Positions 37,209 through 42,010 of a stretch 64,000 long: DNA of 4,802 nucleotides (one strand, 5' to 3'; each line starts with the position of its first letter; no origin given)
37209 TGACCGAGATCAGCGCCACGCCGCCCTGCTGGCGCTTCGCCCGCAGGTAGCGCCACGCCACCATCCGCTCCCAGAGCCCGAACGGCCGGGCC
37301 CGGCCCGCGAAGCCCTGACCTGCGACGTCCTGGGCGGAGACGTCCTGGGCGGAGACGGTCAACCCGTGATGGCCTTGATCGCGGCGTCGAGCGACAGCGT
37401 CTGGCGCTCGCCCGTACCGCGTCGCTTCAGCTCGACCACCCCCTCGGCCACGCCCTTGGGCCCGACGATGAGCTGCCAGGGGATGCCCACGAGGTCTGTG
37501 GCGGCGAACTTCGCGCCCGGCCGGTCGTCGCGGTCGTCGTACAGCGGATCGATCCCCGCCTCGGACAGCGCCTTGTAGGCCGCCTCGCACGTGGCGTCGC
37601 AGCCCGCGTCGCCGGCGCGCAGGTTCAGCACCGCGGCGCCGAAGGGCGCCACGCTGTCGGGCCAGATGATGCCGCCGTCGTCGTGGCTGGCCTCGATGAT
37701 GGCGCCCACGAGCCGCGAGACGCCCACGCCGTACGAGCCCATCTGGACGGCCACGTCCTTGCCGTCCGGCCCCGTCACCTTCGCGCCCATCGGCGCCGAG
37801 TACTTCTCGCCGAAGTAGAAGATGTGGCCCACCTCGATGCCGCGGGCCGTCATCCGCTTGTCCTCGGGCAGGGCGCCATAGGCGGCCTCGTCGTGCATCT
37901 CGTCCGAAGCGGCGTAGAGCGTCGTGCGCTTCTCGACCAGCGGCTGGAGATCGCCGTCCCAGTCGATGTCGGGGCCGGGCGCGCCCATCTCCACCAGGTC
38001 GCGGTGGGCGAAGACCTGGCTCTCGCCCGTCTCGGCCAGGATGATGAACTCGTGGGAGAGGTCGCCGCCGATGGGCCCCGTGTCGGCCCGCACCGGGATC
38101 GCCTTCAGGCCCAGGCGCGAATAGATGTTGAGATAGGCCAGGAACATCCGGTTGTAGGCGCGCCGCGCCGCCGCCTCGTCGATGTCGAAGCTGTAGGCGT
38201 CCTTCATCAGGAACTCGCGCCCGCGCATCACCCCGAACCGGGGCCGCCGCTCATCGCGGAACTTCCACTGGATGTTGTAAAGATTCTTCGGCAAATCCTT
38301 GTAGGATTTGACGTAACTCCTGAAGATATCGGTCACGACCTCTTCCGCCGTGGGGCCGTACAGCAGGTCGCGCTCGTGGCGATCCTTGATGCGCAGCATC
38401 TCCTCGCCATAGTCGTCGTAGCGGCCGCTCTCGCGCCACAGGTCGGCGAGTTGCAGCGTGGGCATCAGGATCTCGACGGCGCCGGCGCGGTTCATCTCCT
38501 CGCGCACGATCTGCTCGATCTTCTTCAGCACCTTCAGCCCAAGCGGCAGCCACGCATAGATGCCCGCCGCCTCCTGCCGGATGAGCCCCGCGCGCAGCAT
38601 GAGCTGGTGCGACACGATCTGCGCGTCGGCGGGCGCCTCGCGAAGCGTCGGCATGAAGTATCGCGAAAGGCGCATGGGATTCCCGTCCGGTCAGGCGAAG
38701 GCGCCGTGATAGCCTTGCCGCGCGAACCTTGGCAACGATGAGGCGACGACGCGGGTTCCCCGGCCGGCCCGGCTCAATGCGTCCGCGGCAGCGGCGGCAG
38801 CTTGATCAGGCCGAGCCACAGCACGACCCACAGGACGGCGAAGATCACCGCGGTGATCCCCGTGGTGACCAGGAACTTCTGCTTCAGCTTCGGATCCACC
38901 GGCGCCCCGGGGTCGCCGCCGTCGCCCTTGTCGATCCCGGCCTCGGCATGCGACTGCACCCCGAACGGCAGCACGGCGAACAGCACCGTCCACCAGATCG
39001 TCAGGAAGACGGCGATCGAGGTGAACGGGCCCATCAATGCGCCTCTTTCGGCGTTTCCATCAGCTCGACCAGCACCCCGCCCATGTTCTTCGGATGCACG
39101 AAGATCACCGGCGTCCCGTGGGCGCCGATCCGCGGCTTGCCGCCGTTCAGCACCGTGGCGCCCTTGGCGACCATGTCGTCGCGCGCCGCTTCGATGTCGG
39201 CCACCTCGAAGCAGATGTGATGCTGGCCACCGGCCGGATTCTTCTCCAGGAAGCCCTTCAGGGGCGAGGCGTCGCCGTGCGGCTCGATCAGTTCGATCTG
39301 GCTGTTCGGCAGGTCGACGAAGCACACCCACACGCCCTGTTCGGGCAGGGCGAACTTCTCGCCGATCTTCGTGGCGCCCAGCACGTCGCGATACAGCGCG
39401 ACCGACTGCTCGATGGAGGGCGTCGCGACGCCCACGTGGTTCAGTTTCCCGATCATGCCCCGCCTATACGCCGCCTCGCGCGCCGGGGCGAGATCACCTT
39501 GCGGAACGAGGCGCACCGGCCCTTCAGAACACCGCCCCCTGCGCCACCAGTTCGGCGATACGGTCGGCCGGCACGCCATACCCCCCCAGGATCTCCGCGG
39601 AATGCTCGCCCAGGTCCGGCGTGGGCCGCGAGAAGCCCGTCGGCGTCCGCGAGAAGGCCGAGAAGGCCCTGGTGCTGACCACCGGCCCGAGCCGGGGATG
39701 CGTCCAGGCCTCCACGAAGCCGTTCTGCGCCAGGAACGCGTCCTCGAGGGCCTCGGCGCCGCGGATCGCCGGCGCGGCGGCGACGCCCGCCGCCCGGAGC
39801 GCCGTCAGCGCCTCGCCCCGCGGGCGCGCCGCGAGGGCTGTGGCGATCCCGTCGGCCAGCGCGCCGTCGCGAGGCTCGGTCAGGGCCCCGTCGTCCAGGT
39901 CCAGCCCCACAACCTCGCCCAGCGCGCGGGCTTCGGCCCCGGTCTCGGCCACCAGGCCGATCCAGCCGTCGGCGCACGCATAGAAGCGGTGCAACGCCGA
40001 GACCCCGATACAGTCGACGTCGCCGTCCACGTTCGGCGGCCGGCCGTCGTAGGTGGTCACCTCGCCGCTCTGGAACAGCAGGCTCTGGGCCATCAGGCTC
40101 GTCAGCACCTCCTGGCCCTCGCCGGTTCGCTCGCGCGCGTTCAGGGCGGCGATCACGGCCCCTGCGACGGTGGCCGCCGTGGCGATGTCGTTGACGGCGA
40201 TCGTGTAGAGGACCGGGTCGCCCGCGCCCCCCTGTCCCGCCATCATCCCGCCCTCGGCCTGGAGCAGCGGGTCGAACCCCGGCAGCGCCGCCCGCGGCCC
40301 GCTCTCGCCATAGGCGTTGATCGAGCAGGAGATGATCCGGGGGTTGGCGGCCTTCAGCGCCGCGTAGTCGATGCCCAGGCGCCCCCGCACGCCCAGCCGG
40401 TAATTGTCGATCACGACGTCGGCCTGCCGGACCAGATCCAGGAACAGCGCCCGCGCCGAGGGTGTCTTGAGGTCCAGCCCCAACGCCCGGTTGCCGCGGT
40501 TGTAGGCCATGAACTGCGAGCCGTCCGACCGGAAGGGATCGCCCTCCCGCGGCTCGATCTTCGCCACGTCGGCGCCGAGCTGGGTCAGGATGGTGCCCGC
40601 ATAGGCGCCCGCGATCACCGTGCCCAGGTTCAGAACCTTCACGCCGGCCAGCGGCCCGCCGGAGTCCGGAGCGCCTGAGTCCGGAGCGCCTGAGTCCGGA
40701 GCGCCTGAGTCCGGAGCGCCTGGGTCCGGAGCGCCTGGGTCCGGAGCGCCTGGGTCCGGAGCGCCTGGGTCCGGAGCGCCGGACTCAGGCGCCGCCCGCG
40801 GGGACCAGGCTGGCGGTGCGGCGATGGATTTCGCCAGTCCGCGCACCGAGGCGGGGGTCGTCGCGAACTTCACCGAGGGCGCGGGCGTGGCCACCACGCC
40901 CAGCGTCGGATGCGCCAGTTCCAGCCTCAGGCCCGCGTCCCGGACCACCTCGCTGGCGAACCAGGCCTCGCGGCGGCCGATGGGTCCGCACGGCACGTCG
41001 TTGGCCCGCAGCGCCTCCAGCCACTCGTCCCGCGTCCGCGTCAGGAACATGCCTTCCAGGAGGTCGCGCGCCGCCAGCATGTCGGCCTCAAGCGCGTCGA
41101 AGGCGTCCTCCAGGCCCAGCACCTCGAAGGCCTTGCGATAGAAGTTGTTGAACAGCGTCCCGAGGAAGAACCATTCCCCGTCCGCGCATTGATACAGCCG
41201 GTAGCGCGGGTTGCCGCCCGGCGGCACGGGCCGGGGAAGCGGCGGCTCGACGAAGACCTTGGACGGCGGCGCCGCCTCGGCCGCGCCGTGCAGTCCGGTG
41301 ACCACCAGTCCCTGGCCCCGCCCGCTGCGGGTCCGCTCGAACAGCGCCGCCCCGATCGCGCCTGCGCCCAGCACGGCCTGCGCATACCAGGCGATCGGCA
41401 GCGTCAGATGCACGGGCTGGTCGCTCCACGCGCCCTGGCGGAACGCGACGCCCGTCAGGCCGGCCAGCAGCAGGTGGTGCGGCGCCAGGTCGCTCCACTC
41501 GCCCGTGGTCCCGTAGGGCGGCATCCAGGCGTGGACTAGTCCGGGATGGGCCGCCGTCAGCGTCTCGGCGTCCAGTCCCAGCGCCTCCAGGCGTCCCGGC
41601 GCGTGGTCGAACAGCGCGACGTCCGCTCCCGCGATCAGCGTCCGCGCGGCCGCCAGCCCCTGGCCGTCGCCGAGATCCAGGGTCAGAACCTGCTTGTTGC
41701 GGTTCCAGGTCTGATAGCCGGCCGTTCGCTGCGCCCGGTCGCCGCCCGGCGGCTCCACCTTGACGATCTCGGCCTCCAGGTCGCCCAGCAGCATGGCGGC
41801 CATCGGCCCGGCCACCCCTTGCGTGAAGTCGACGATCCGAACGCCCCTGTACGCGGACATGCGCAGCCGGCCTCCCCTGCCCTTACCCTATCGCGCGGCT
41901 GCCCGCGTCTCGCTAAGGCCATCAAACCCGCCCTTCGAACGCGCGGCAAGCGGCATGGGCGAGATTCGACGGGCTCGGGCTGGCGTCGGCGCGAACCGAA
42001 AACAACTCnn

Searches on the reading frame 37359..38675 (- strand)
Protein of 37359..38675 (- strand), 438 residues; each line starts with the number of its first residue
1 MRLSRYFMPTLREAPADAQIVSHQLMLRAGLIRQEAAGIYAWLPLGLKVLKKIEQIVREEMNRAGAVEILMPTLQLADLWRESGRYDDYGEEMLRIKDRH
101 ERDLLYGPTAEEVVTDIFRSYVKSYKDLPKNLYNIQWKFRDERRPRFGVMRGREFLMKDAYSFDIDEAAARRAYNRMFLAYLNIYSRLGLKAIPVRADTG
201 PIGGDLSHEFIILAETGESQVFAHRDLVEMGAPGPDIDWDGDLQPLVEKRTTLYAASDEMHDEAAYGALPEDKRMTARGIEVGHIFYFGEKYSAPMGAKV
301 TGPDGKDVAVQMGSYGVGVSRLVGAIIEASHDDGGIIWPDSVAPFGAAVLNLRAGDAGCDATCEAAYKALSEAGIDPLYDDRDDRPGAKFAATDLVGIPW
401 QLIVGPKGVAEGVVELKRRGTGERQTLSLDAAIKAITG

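Call 38: search_protein_families(library=pfam, proteins=[window:37359-38675:-], max_evalue=0.001)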
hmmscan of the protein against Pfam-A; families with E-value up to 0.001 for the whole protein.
window:37359-38675:- (438 aa): 2 families
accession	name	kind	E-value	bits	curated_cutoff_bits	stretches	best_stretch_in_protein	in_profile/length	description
PF00587.30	tRNA-synt_2b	-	6.1e-26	92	29.3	1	96-328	3-177/179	tRNA synthetase class II core domain (G, H, P, S and T)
PF03129.25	HGTP_anticodon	-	1.8e-19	70.1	21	1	348-436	3-91/94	Anticodon binding domain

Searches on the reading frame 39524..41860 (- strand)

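Call 42: search_protein_families(library=ncbifam, proteins=[window:39524-41860:-], max_evalue=0.00001)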
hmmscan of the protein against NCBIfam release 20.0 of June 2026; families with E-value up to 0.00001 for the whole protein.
window:39524-41860:- (778 aa): 7 families
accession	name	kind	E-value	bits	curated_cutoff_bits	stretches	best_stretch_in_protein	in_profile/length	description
NF052585.1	SucGlutTfsCaiB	equivalog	3e-74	250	750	2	402-759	6-386/394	succinate--glutarate CoA-transferase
NF041294.1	Scnl_mescCoAtase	equivalog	1.1e-64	219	700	2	404-758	4-380/381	succinyl-CoA:mesaconate CoA-transferase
NF003809.0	PRK05398.1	subfamily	3.2e-63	213.8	442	3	403-590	4-201/416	formyl-CoA transferase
TIGR03253.1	oxalate_frc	equivalog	1.2e-56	192.3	504.2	2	403-590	3-200/416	formyl-CoA transferase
NF008511.0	PRK11430.1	equivalog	1.6e-49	169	522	2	399-604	5-219/381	CoA:oxalate CoA-transferase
NF002914.1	PRK03525.1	equivalog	2.5e-32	112.3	413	2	402-777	8-397/400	L-carnitine CoA-transferase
TIGR04253.1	mesacon_CoA_iso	equivalog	3.2e-12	46.1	725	1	404-590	3-195/403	2-methylfumaryl-CoA isomerase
